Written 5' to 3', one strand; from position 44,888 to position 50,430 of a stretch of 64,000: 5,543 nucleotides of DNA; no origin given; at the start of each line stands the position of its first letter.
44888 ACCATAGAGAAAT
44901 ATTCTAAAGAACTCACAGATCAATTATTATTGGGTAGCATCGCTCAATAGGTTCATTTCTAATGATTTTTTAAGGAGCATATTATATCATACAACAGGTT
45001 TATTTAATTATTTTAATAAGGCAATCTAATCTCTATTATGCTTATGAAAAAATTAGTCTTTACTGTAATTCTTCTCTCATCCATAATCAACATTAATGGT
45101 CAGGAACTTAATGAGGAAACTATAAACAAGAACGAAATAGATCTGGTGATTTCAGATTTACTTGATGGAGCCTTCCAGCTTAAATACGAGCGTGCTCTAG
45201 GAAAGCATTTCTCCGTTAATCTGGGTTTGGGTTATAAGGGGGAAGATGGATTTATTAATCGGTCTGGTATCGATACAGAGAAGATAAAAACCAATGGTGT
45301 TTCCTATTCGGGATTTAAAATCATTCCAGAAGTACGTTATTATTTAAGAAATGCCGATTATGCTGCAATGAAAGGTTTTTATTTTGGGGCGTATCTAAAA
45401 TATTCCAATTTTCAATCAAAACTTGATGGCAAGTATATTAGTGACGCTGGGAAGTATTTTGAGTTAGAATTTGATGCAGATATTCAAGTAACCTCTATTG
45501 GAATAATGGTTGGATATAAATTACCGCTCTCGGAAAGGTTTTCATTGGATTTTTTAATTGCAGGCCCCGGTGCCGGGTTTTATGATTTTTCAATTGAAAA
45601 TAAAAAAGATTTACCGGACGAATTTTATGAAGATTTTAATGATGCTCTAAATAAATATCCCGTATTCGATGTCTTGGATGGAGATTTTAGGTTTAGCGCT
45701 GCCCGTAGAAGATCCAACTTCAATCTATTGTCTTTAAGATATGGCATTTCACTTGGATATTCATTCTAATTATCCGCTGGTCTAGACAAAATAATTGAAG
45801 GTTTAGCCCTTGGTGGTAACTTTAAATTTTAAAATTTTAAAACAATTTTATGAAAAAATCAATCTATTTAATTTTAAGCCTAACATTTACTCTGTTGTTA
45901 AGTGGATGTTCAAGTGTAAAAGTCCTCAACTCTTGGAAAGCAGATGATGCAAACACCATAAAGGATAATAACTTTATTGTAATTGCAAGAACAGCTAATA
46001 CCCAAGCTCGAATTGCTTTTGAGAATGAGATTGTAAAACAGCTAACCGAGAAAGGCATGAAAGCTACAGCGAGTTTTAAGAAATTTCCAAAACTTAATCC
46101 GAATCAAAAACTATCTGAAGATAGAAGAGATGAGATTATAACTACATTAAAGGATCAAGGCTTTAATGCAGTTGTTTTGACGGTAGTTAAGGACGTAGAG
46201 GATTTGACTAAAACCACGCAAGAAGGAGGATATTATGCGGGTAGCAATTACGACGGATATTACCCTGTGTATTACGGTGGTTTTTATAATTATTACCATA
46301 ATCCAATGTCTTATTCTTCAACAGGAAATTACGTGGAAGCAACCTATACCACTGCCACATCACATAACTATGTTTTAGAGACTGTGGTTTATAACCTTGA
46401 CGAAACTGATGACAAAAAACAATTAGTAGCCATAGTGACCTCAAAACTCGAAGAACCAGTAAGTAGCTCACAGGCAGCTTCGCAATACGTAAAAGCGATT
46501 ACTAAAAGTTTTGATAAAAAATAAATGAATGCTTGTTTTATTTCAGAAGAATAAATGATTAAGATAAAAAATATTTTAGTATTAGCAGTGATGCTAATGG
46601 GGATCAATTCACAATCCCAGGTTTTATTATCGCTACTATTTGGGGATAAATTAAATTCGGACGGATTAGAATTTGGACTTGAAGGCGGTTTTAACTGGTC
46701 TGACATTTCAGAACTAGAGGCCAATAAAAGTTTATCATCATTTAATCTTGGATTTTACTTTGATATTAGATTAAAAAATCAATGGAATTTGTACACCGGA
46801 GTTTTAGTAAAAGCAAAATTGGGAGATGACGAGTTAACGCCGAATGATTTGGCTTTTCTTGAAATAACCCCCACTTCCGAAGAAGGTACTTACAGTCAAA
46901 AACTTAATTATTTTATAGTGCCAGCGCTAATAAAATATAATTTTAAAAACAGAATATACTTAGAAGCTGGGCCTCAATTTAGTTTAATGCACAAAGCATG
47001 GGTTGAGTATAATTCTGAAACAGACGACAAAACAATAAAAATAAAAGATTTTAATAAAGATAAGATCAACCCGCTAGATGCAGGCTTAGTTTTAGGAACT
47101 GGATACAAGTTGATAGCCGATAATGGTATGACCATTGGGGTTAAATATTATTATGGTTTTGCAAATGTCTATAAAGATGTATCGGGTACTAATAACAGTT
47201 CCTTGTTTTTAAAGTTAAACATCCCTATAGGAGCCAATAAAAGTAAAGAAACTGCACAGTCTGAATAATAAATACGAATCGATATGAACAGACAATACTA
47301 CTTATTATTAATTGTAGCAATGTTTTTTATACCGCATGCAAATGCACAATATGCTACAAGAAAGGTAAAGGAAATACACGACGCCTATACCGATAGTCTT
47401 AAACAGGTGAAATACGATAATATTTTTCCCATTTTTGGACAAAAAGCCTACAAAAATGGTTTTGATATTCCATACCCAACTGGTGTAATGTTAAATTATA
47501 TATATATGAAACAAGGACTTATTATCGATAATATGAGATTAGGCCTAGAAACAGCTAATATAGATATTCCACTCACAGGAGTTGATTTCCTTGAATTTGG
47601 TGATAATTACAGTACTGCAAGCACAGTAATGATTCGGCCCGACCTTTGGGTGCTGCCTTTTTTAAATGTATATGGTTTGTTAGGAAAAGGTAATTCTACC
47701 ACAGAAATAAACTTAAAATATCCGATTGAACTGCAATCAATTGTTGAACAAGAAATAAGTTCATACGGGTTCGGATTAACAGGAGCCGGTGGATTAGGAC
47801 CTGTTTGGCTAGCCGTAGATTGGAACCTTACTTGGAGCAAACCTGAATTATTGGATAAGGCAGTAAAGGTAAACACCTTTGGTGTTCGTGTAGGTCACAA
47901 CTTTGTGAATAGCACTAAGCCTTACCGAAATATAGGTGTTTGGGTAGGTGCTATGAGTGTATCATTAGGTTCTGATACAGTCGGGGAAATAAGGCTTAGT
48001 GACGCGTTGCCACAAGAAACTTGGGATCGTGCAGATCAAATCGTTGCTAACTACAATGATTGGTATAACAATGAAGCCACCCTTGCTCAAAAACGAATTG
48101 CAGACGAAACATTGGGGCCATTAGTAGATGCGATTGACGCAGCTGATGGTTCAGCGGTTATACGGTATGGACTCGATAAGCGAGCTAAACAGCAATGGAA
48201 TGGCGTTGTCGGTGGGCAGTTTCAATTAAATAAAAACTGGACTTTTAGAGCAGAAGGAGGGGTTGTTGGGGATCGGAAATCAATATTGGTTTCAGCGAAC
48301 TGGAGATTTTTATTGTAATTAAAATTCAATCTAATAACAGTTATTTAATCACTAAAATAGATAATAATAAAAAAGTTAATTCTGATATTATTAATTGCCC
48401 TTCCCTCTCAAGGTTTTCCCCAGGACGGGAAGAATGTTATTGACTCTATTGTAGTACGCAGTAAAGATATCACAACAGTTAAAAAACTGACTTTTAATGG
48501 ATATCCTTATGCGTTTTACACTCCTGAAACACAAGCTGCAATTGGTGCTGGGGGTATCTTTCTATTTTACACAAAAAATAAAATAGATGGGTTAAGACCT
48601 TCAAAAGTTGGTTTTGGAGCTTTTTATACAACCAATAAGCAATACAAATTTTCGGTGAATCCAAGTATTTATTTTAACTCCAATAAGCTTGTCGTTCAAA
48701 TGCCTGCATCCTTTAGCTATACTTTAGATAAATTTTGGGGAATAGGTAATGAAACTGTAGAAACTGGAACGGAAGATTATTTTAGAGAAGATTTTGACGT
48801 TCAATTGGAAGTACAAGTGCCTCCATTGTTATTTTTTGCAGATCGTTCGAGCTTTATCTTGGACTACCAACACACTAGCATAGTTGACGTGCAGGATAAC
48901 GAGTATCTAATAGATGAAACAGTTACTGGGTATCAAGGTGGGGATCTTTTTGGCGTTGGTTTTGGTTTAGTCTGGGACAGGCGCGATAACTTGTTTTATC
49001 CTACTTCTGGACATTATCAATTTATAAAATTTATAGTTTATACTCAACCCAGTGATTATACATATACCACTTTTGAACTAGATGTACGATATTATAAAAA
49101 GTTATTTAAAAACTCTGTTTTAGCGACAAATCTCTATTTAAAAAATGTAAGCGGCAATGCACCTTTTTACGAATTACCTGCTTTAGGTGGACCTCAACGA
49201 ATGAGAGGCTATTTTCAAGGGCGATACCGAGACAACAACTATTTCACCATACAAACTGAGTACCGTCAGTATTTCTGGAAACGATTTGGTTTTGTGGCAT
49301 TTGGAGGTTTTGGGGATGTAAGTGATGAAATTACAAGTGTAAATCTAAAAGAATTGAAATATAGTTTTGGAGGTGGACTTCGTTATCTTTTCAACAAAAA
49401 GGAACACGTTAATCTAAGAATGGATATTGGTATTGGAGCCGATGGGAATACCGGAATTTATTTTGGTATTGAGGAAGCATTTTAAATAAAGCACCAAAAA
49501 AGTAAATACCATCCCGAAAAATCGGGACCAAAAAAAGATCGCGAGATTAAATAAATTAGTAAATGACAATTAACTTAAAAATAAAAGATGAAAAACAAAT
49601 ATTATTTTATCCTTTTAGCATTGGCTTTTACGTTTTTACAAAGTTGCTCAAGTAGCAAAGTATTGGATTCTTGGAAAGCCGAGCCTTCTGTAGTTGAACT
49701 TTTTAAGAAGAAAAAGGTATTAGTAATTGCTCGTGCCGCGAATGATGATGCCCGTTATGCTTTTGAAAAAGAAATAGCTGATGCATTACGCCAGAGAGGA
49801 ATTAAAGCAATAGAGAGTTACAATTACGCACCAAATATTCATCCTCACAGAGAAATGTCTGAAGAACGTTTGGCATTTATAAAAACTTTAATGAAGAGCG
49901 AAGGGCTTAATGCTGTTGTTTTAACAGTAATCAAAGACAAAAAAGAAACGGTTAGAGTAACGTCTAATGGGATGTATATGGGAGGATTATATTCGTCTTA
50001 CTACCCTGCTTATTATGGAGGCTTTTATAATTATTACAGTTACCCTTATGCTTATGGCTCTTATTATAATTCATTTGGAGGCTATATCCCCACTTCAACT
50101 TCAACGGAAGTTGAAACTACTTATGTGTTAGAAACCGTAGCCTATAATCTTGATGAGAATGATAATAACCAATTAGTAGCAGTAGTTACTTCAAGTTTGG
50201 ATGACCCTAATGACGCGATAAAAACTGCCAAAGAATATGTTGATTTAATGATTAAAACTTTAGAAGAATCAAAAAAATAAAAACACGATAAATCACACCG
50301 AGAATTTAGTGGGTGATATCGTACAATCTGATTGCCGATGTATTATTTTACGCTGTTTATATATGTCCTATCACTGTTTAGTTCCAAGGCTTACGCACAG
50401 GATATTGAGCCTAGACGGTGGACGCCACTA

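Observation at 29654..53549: Candidate undescribed system: a ~24-kb self-regulated envelope island of 26 genes (21 exported or membrane products, two paralogous sensor-regulators, three paralogous ~80-aa proteins, a 4-copy operator box)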

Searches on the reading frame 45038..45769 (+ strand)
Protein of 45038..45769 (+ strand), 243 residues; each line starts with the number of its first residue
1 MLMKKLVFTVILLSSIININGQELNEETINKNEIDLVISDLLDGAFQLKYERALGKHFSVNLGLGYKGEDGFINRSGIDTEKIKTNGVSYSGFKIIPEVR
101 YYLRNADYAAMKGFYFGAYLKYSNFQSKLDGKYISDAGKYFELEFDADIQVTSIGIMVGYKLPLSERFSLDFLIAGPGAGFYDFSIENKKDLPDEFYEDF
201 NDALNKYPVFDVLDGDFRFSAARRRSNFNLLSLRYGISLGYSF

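Call 5: search_protein_families(library=pfam, max_evalue=0.01, proteins=[window:45038-45769:+])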
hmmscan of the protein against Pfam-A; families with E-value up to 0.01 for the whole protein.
window:45038-45769:+ (243 aa): 3 families
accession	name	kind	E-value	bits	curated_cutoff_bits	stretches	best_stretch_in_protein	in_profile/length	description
PF12099.14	DUF3575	-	2.4e-10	40.4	21.1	1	40-180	26-138/177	Protein of unknown function (DUF3575)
PF13505.12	OMP_b-brl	-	0.00012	22.7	28.7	1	115-196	57-122/175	Outer membrane protein beta-barrel domain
PF13568.12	OMP_b-brl_2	-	0.0047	17.5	27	0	48-156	44-154/175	Outer membrane protein beta-barrel domain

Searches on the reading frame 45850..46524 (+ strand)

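Call 5: search_protein_families(library=pfam, max_evalue=0.01, proteins=[window:45850-46524:+])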
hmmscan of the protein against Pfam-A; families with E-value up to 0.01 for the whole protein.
window:45850-46524:+ (224 aa): 1 family
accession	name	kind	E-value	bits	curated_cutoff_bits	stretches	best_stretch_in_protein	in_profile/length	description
PF01316.27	Arg_repressor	-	0.0064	16.7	27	0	93-122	22-53/70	Arginine repressor, DNA binding domain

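Call 13: search_protein_families(library=ncbifam, max_evalue=0.01, proteins=[window:45850-46524:+])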
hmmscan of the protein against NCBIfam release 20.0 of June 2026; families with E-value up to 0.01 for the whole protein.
window:45850-46524:+ (224 aa): 1 family
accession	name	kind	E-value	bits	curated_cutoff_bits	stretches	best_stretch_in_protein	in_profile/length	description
NF040519.1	Sbal_3080_fam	subfamily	0.0053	17.1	80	1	11-78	3-64/136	Sbal_3080 family lipoprotein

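Call 88: search_protein_families(library=pfam, max_evalue=10, proteins=[window:45850-46524:+])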
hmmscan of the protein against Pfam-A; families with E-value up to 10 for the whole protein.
window:45850-46524:+ (224 aa): 7 families
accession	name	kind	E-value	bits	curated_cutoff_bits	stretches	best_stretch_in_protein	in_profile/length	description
PF01316.27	Arg_repressor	-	0.0064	16.7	27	1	93-122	22-53/70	Arginine repressor, DNA binding domain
PF21120.3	MCM_WH_arc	-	0.032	14.7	26.1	1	86-104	34-52/63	Archaeal MCM, winged-helix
PF20276.3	CTD1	-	0.052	13.5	25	1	75-127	139-192/243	C-terminal domain 1 of the ABC-three component (ABC-3C) systems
PF08139.17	LPAM_1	-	0.078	13.9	20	1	1-21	1-18/18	Prokaryotic membrane lipoprotein lipid attachment site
PF04191.18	PEMT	-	0.15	12.9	25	1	112-180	17-82/105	Phospholipid methyltransferase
PF21794.3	RAD51D_N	-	0.17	12.5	27.3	1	92-124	12-44/60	RAD51D, N-terminal domain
PF21673.2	CCDC93_N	-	0.17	12.5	24.4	1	29-69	39-79/110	CCDC93 protein N-terminal domain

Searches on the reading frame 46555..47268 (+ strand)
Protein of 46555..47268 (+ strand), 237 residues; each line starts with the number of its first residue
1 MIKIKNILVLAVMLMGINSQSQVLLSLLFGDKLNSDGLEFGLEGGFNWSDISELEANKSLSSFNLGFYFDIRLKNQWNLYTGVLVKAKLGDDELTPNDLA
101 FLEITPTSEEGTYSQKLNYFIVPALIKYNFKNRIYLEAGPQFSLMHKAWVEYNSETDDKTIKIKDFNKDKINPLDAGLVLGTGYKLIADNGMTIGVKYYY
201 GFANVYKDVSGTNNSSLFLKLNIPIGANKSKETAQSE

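Call 6: search_protein_families(library=pfam, max_evalue=0.01, proteins=[window:46555-47268:+])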
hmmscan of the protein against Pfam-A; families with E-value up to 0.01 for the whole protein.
window:46555-47268:+ (237 aa): 1 family
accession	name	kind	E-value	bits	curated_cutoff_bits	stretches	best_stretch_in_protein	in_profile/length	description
PF13568.12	OMP_b-brl_2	-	1.6e-20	74.4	27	1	36-206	7-174/175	Outer membrane protein beta-barrel domain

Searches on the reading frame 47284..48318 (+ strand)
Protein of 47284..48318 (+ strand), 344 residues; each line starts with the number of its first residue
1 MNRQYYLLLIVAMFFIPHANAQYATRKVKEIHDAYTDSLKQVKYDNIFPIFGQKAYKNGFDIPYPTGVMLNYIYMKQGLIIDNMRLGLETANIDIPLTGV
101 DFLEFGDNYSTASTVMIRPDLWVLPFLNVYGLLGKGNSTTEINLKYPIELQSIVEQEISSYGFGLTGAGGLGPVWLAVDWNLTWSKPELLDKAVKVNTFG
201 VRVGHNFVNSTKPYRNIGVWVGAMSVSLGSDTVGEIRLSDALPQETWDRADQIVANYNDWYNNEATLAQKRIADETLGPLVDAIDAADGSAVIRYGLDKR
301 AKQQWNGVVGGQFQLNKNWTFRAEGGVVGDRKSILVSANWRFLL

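Call 6: search_protein_families(library=pfam, max_evalue=0.01, proteins=[window:47284-48318:+])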
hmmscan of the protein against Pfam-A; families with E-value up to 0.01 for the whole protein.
window:47284-48318:+ (344 aa): 0 families

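Call 13: search_protein_families(library=ncbifam, max_evalue=0.01, proteins=[window:47284-48318:+])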
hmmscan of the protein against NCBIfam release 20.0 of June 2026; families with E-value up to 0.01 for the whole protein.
window:47284-48318:+ (344 aa): 0 families

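Call 88: search_protein_families(library=pfam, max_evalue=10, proteins=[window:47284-48318:+])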
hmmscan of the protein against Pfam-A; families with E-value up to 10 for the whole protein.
window:47284-48318:+ (344 aa): 1 family
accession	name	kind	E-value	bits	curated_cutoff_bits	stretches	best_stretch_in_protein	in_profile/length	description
PF13505.12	OMP_b-brl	-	0.015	15.9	28.7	1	113-207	83-175/175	Outer membrane protein beta-barrel domain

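Call 105: search_protein_families(library=padloc, max_evalue=0.001, proteins=[window:47284-48318:+])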
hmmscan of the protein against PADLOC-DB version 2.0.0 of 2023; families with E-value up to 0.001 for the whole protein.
window:47284-48318:+ (344 aa): 0 families

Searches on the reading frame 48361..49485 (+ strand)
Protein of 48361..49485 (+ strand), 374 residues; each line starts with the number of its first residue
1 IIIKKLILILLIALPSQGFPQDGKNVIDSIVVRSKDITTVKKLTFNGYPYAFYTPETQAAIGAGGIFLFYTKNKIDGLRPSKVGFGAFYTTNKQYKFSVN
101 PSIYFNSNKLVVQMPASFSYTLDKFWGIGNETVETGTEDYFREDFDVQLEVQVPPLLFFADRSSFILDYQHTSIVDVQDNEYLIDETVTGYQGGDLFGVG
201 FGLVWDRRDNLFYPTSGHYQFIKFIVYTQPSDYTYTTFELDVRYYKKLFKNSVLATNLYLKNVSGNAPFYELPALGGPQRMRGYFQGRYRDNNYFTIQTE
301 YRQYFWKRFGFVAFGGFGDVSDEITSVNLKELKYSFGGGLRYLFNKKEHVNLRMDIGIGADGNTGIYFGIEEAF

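Call 88: search_protein_families(library=pfam, max_evalue=10, proteins=[window:48361-49485:+])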
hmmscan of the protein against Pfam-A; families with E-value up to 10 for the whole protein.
window:48361-49485:+ (374 aa): 1 family
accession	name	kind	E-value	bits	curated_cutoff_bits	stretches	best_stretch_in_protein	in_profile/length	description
PF01103.29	Omp85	-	2.2e-14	54.1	24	1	91-374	18-325/325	Omp85 superfamily domain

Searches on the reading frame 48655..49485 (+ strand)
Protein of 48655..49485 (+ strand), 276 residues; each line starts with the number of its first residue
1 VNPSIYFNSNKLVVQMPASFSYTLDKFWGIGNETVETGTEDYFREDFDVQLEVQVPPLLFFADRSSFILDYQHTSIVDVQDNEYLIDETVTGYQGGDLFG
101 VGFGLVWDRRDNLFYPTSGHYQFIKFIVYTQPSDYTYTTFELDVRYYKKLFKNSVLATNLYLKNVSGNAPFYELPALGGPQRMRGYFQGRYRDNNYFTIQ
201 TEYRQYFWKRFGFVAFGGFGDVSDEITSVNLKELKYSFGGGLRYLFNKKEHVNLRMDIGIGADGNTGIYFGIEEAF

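Call 6: search_protein_families(library=pfam, max_evalue=0.01, proteins=[window:48655-49485:+])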
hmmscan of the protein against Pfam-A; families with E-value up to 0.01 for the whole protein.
window:48655-49485:+ (276 aa): 1 family
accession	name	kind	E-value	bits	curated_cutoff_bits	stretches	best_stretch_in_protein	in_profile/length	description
PF01103.29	Omp85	-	4.2e-15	56.5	24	1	19-276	37-325/325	Omp85 superfamily domain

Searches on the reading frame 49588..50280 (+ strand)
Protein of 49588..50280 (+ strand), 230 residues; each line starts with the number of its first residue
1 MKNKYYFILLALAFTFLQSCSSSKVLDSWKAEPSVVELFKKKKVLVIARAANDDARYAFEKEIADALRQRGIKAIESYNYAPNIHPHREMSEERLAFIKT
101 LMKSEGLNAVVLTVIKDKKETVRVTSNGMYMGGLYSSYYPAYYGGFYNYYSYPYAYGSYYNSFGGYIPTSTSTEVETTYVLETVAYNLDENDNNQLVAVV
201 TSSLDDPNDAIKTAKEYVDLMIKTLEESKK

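Call 6: search_protein_families(library=pfam, max_evalue=0.01, proteins=[window:49588-50280:+])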
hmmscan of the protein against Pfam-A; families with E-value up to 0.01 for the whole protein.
window:49588-50280:+ (230 aa): 1 family
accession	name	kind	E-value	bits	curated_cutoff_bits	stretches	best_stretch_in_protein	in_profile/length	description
PF00682.25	HMGL-like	-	0.0042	17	29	0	59-119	24-76/260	HMGL-like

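Call 88: search_protein_families(library=pfam, max_evalue=10, proteins=[window:49588-50280:+])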
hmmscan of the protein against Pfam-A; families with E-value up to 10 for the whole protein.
window:49588-50280:+ (230 aa): 4 families
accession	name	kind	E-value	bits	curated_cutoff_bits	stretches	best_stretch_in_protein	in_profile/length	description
PF00682.25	HMGL-like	-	0.0042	17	29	1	59-119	24-76/260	HMGL-like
PF18870.6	HEPN_RES_NTD1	-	0.018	15.8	27.4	1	143-206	29-89/131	HEPN/RES N-terminal domain 1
PF08024.16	Antimicrobial_4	-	0.12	12.9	25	1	30-43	10-23/24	Ant antimicrobial peptide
PF22882.2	GT-D-like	-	0.19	11.5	27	1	22-77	107-164/210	GT-D fold-like domain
